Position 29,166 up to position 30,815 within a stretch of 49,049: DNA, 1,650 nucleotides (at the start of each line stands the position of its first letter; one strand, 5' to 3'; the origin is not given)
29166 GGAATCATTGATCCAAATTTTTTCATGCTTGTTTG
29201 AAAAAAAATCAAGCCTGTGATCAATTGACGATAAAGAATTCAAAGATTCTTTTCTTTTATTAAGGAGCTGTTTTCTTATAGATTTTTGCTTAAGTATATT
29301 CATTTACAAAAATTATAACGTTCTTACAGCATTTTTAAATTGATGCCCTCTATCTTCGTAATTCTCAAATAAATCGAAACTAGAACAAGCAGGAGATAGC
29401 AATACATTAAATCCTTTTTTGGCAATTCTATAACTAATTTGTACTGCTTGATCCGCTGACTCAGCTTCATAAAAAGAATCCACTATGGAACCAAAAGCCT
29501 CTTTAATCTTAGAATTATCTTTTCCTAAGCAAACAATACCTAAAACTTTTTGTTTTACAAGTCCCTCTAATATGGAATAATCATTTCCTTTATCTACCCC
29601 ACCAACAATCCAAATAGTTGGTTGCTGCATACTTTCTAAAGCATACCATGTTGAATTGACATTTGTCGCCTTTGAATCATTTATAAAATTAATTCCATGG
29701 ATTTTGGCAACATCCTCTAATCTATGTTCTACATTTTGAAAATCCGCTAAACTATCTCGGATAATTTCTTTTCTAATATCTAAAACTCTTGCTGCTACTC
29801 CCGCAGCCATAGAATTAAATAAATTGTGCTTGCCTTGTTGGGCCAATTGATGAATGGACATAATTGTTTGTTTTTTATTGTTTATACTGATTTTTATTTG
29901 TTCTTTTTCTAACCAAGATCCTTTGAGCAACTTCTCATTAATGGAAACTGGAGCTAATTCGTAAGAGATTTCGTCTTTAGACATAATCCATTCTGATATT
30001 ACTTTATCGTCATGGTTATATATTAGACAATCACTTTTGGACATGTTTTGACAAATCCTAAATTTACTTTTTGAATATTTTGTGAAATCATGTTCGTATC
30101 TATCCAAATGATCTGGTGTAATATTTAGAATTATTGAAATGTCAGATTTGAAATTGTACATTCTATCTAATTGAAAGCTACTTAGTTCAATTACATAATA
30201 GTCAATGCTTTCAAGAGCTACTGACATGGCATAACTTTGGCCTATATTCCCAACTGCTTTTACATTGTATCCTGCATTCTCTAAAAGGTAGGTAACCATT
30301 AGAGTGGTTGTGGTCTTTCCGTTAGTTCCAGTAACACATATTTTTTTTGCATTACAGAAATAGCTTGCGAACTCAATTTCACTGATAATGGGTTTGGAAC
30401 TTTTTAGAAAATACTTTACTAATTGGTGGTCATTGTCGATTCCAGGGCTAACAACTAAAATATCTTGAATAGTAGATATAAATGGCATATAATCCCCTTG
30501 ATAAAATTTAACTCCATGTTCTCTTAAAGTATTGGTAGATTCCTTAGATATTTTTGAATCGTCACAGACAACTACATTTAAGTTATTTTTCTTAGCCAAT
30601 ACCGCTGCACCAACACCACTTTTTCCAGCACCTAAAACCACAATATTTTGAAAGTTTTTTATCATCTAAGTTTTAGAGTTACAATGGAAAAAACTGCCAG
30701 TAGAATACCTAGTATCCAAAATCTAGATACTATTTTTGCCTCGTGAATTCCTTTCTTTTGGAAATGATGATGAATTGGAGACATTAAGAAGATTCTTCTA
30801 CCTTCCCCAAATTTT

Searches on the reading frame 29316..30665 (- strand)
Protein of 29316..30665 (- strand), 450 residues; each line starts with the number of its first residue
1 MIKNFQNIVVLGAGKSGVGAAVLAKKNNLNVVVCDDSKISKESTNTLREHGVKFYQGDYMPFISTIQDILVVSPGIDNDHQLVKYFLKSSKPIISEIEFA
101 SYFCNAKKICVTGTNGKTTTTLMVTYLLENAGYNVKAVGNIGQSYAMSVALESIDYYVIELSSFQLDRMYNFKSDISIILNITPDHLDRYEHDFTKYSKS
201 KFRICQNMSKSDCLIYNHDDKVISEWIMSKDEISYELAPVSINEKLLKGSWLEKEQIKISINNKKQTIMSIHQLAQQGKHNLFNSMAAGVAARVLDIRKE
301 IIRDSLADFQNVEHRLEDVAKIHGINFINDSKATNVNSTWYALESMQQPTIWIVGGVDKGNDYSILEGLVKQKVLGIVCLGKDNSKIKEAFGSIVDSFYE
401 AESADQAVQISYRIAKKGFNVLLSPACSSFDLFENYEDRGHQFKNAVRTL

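Call 4: search_protein_families(library=pfam, proteins=[window:29316-30665:-], max_evalue=1)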
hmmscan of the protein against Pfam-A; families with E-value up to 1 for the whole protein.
window:29316-30665:- (450 aa): 21 families
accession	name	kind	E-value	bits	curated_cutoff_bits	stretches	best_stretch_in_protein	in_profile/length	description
PF08245.18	Mur_ligase_M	-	1.7e-30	106.9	24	1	111-291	1-199/200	Mur ligase middle domain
PF02875.26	Mur_ligase_C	-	7.3e-09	37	28.4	1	314-427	1-127/127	Mur ligase, glutamate ligase domain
PF21799.2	MurD-like_N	-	1.1e-07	32.5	27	1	6-94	1-87/88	Mur ligase MurD-like, N-terminal domain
PF21377.3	MurD_N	-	0.0026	18.2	24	1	9-79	3-73/76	MurD N-terminal domain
PF02254.24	TrkA_N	-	0.0052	17.5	23.8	1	8-59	1-49/116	TrkA-N domain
PF12831.13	FAD_oxidored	-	0.0061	16.3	27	1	8-37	2-31/416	FAD dependent oxidoreductase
PF07992.20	Pyr_redox_2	-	0.018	14.9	26.1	1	7-46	2-192/291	Pyridine nucleotide-disulphide oxidoreductase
PF08387.15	FBD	-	0.025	14.9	22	0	108-131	15-38/46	FBD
PF01262.27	AlaDh_PNT_C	-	0.032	14.1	23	1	7-54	30-78/214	Alanine dehydrogenase/PNT, C-terminal domain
PF13478.12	XdhC_C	-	0.042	14.8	29.7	1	8-90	1-68/125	XdhC Rossmann domain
PF01946.23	Thi4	-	0.043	13.5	26.2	1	7-36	19-49/235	Thi4 family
PF02579.22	Nitro_FeMo-Co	-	0.045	14.5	26.3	1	14-61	39-84/94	Dinitrogenase iron-molybdenum cofactor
PF05175.20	MTS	-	0.046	13.8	23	1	5-87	32-123/170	Methyltransferase small domain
PF00070.33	Pyr_redox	-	0.058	14.4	22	0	7-56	1-59/82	Pyridine nucleotide-disulphide oxidoreductase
PF01134.28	GIDA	-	0.062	12.8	22.1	1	8-41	2-29/391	Glucose inhibited division protein A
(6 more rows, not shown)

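Call 5: search_protein_families(library=ncbifam, proteins=[window:29316-30665:-], max_evalue=1)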
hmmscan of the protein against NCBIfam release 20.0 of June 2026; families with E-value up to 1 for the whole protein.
window:29316-30665:- (450 aa): 48 families (the best 25 are shown)
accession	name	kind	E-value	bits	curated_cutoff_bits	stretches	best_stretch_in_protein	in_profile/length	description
TIGR01087.1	murD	equivalog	1.8e-113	380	211.95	1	7-448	1-440/441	UDP-N-acetylmuramoyl-L-alanine--D-glutamate ligase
TIGR01082.1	murC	equivalog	4.2e-40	138.2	335.1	1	12-330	9-322/449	UDP-N-acetylmuramate--L-alanine ligase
NF053646.1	pMurD1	equivalog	1.8e-30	106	610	1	7-352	2-354/465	pseudomurein biosynthesis peptide ligase pMurD1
NF053645.1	pMurC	equivalog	1e-28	100.3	560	2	14-231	8-235/492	pseudomurein biosynthesis peptide ligase pMurC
NF053647.1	pMurD2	equivalog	1.7e-25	89.8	550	2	8-228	3-223/405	pseudomurein biosynthesis peptide ligase pMurD2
NF001126.0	PRK00139.1-4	equivalog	2.4e-25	89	373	2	149-330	167-347/486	UDP-N-acetylmuramoyl-L-alanyl-D-glutamate--2,6-diaminopimelate ligase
TIGR01143.1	murF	subfamily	5.9e-23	81.5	288.6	1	104-402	72-385/418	UDP-N-acetylmuramoyl-tripeptide--D-alanyl-D-alanine ligase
TIGR01081.1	mpl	equivalog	2.8e-20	72.8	388.7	1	11-331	5-329/448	UDP-N-acetylmuramate:L-alanyl-gamma-D-glutamyl-meso-diaminopimelate ligase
TIGR01085.1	murE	subfamily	1.9e-19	69.9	257.3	1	103-328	77-335/472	UDP-N-acetylmuramyl-tripeptide synthetase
NF001124.0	PRK00139.1-2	equivalog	2.5e-19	69.4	476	2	147-354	170-382/500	UDP-N-acetylmuramoyl-L-alanyl-D-glutamate--2,6-diaminopimelate ligase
NF008896.0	PRK11929.1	equivalog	4.8e-17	61.1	1023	2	108-226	114-253/965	bifunctional UDP-N-acetylmuramoyl-L-alanyl-D-glutamate--2,6-diaminopimelate ligase MurE/UDP-N-acetylmuramoyl-tripeptide--D-alanyl-D-alanine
NF011171.0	PRK14573.1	equivalog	1.7e-16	59.3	1015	1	36-330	33-321/809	bifunctional UDP-N-acetylmuramate--L-alanine ligase/D-alanine--D-alanine ligase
NF001123.0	PRK00139.1-1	equivalog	2.1e-16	59.6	586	2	151-409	172-438/493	UDP-N-acetylmuramoyl-L-alanyl-D-glutamate--2,6-diaminopimelate ligase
NF010628.0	PRK14022.1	equivalog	1.5e-15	56.9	536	1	109-331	114-347/483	UDP-N-acetylmuramoyl-L-alanyl-D-glutamate--L-lysine ligase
NF053648.1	pMurE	equivalog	5.7e-15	55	600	2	172-354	188-359/464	pseudomurein biosynthesis peptide ligase pMurE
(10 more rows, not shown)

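Call 30: search_solved_structures(query=window:29316-30665:-, max_evalue=1e-20, show_alignments=5)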
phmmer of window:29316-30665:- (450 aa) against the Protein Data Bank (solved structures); distinct sequences matched with E-value up to 1e-20: 11.
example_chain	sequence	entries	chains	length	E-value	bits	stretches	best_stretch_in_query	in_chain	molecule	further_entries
3lk7_A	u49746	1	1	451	2.9e-68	234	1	6-446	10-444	UDP-N-acetylmuramoylalanine--D-glutamate ligase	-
1e0d_A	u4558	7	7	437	1.6e-50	175.6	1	6-447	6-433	UDP-N-ACETYLMURAMOYLALANINE--D-GLUTAMATE LIGASE | UDP-N-ACETYLMURAMOYL-L-ALANINE:D-GLUTAMATE LIGASE | UDP-N-ACETYLMURAMOYL-L-ALANINE/:D-GLUTAMATE LIGASE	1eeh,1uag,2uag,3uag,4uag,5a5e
5a5f_A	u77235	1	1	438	1.6e-50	175.6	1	6-447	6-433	UDP-N-ACETYLMURAMOYLALANINE--D-GLUTAMATE LIGASE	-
2wjp_A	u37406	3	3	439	1.6e-50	175.6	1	6-447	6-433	UDP-N-ACETYLMURAMOYLALANINE--D-GLUTAMATE LIGASE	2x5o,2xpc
2jff_A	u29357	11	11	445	1.6e-50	175.5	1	6-447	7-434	UDP-N-ACETYLMURAMOYLALANINE--D-GLUTAMATE LIGASE | UDP-N-ACETYLMURAMOYL-ALANINE-D-GLUTAMATE LIGASE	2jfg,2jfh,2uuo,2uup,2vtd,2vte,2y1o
8v8w_A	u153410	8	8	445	1.6e-50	175.5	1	6-447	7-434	UDP-N-acetylmuramoylalanine--D-glutamate ligase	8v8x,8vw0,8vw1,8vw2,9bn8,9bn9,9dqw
8v8y_A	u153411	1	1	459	1.8e-50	175.4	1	6-447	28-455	UDP-N-acetylmuramoylalanine--D-glutamate ligase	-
7sir_A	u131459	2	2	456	1.5e-47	165.7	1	9-449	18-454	UDP-N-acetylmuramoylalanine--D-glutamate ligase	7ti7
7sy9_A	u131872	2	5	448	1.8e-44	155.6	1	9-449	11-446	UDP-N-acetylmuramoylalanine--D-glutamate ligase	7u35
8dp2_A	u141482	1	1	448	1.9e-44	155.5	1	9-449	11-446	UDP-N-acetylmuramoylalanine--D-glutamate ligase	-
4buc_A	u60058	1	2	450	1.9e-41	145.6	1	9-445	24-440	UDP-N-ACETYLMURAMOYLALANINE--D-GLUTAMATE LIGASE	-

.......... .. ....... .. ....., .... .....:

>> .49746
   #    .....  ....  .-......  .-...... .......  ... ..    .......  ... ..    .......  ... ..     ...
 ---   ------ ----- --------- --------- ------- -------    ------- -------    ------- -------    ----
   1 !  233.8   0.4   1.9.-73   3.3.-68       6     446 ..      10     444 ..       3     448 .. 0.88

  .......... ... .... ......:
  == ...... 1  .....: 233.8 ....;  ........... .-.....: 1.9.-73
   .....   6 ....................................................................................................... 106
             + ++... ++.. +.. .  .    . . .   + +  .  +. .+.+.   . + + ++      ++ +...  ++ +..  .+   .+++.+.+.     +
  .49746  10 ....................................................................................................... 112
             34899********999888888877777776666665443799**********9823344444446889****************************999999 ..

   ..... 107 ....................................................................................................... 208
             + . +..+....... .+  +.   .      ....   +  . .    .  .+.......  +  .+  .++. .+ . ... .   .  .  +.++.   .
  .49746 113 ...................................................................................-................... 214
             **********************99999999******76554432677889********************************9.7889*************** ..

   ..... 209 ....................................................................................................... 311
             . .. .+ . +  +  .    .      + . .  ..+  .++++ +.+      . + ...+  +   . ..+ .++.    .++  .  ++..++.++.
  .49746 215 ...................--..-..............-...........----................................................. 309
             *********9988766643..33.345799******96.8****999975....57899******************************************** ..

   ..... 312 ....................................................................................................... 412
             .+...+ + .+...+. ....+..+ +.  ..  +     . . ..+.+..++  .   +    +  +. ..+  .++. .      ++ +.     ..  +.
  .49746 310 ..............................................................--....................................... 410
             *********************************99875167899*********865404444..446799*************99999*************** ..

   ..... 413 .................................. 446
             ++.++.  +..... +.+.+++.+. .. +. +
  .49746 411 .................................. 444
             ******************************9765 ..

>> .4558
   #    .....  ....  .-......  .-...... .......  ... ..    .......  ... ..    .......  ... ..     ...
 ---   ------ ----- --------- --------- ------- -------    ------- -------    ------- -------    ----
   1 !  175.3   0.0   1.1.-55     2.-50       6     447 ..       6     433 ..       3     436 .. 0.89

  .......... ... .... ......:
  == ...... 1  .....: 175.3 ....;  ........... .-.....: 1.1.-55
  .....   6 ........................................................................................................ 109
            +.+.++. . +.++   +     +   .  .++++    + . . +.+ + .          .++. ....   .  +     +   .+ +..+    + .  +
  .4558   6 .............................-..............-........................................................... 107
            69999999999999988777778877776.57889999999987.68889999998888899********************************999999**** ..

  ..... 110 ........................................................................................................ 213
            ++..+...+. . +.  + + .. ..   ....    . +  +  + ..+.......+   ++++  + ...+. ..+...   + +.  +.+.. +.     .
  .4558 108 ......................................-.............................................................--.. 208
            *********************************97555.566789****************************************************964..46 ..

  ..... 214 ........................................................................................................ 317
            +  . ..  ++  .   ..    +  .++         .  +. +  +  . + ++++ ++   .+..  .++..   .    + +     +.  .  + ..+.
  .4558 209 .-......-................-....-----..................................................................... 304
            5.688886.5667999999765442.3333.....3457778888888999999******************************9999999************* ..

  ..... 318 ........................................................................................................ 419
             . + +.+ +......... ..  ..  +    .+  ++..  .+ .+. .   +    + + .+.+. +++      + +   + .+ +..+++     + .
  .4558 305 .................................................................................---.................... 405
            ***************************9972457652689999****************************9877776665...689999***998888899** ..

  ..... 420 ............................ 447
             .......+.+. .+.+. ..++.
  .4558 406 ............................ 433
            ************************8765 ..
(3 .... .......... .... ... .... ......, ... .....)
